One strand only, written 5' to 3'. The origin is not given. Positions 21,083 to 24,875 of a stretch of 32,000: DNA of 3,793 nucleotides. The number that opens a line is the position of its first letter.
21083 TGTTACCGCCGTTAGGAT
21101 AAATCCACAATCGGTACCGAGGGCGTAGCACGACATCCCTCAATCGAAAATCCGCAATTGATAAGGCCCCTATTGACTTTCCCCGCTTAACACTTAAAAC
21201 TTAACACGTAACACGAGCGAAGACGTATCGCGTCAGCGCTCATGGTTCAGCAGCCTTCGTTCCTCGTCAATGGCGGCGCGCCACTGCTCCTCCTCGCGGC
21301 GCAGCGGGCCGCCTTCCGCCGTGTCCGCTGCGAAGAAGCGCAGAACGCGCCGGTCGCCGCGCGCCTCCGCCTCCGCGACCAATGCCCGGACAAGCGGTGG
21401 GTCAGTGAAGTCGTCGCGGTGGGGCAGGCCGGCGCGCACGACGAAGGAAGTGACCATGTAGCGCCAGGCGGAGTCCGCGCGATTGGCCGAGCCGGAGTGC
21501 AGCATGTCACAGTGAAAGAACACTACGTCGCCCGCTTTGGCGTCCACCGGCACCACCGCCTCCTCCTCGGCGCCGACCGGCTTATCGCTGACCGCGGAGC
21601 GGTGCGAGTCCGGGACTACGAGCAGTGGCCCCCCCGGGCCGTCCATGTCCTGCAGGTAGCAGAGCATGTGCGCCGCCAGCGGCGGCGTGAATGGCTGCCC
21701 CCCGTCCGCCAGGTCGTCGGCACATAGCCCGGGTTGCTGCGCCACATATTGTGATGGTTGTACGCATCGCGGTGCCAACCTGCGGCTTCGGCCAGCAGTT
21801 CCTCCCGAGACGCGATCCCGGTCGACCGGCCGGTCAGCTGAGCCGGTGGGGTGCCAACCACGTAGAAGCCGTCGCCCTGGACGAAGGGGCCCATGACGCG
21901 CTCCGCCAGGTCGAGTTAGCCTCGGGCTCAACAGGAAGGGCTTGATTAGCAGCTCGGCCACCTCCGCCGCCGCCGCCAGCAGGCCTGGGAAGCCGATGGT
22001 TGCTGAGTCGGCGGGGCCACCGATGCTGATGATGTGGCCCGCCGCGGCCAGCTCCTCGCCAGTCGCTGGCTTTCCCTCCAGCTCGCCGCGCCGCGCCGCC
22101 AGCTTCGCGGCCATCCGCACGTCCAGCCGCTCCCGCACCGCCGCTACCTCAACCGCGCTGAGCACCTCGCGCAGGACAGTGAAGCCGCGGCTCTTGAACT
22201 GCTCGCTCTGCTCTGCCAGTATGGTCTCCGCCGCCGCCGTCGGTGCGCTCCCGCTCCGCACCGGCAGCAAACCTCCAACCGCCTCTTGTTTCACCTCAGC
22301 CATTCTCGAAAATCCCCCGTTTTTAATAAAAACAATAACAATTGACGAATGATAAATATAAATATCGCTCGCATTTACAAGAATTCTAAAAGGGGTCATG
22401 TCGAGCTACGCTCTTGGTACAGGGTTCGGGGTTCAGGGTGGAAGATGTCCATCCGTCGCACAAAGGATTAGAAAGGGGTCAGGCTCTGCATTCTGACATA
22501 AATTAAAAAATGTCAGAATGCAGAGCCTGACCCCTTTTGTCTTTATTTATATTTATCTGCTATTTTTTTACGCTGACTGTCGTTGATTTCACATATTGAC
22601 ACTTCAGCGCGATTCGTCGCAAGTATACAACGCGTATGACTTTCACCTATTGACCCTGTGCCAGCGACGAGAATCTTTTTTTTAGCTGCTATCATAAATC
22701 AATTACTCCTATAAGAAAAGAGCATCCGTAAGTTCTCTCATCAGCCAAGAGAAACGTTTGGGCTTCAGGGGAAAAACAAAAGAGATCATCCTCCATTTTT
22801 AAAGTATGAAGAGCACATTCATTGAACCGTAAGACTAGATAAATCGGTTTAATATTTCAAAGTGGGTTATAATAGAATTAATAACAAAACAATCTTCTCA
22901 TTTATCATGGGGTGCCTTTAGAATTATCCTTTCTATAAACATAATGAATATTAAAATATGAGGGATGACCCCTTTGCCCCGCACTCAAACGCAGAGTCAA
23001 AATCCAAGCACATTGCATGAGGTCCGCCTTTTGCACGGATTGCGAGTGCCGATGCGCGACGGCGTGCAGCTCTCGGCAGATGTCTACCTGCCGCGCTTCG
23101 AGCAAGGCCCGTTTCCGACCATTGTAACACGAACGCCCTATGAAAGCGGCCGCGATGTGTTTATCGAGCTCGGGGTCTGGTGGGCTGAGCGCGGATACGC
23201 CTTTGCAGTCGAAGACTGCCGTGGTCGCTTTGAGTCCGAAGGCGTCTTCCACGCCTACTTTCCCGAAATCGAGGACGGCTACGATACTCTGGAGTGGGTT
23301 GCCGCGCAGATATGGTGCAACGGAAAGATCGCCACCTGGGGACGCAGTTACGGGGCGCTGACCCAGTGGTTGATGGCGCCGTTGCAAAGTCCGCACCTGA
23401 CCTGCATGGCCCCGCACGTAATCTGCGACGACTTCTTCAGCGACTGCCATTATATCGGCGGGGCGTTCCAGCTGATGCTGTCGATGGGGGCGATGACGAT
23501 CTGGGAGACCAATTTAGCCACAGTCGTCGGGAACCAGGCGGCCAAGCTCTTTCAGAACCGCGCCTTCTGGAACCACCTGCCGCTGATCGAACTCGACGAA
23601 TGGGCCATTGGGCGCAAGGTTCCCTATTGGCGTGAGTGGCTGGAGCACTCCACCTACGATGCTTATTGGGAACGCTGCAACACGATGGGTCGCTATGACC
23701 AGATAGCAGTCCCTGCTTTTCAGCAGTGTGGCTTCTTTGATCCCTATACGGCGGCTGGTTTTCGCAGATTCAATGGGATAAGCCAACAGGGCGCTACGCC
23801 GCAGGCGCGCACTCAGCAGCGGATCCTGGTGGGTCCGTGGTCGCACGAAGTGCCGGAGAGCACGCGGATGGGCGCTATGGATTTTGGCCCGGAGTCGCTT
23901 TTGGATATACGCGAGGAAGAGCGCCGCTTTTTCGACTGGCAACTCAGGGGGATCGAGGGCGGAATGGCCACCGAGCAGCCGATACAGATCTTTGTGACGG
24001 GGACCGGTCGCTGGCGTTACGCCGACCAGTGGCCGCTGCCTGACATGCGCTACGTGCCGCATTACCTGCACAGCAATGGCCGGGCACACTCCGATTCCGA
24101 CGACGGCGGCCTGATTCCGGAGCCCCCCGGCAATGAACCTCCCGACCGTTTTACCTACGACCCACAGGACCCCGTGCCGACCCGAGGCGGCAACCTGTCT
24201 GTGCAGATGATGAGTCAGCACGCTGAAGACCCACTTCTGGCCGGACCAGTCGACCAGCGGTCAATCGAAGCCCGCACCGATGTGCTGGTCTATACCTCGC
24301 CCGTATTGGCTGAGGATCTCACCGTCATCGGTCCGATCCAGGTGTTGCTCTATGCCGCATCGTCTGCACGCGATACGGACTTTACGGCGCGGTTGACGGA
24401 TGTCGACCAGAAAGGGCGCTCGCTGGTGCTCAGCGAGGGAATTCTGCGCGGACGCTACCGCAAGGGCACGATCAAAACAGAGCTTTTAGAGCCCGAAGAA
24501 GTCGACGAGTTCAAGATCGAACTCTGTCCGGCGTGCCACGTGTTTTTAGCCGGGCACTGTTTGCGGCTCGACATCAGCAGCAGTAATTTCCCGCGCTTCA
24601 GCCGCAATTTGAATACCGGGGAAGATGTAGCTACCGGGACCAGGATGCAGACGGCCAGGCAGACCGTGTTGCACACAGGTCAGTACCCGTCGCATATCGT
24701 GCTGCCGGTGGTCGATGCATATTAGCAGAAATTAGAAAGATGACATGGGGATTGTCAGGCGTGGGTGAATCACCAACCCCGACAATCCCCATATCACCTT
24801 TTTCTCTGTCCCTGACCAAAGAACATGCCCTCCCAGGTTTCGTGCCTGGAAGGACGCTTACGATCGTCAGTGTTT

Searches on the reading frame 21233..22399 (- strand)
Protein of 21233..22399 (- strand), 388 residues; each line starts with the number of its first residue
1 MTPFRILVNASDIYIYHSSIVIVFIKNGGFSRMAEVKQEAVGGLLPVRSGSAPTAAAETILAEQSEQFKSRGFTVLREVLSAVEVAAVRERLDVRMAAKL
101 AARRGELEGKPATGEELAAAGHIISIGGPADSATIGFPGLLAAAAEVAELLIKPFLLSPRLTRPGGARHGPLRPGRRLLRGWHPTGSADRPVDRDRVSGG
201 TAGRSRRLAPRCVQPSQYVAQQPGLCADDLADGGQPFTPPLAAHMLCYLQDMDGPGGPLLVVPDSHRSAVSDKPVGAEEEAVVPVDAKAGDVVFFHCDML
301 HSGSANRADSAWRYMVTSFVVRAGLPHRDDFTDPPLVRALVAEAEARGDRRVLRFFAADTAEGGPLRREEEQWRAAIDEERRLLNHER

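Call 15: search_protein_families(library=pfam, proteins=[window:21233-22399:-])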
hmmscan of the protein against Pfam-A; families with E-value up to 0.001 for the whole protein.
window:21233-22399:- (388 aa): 1 family
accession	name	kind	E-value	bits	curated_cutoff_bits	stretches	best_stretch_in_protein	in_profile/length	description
PF05721.19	PhyH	-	8.8e-14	52.7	22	1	239-312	123-210/213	Phytanoyl-CoA dioxygenase (PhyH)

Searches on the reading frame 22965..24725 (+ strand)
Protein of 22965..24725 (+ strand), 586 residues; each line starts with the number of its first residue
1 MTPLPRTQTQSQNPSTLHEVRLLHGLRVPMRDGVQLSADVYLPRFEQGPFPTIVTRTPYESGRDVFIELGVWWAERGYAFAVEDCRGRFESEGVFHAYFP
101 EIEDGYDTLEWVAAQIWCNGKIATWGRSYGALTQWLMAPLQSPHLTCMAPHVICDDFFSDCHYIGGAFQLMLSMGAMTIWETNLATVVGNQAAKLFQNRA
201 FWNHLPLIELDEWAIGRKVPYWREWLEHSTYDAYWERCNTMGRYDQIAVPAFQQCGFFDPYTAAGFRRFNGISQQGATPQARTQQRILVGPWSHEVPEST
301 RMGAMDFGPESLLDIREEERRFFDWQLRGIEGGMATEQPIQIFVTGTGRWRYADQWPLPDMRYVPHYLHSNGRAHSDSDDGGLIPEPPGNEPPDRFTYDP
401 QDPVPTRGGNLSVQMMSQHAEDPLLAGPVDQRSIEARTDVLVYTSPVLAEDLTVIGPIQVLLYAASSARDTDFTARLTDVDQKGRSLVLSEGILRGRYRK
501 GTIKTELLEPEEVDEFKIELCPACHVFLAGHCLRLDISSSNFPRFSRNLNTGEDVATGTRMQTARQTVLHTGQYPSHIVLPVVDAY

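Call 15: search_protein_families(library=pfam, proteins=[window:22965-24725:+])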
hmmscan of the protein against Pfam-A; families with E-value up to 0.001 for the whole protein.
window:22965-24725:+ (586 aa): 2 families
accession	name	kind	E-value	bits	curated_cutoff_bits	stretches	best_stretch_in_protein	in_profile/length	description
PF02129.25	Peptidase_S15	-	1.2e-53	182.9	23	1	32-294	1-260/262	X-Pro dipeptidyl-peptidase (S15 family)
PF08530.16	PepX_C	-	2.7e-44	152.1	22.5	1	336-578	5-216/217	X-Pro dipeptidyl-peptidase C-terminal non-catalytic domain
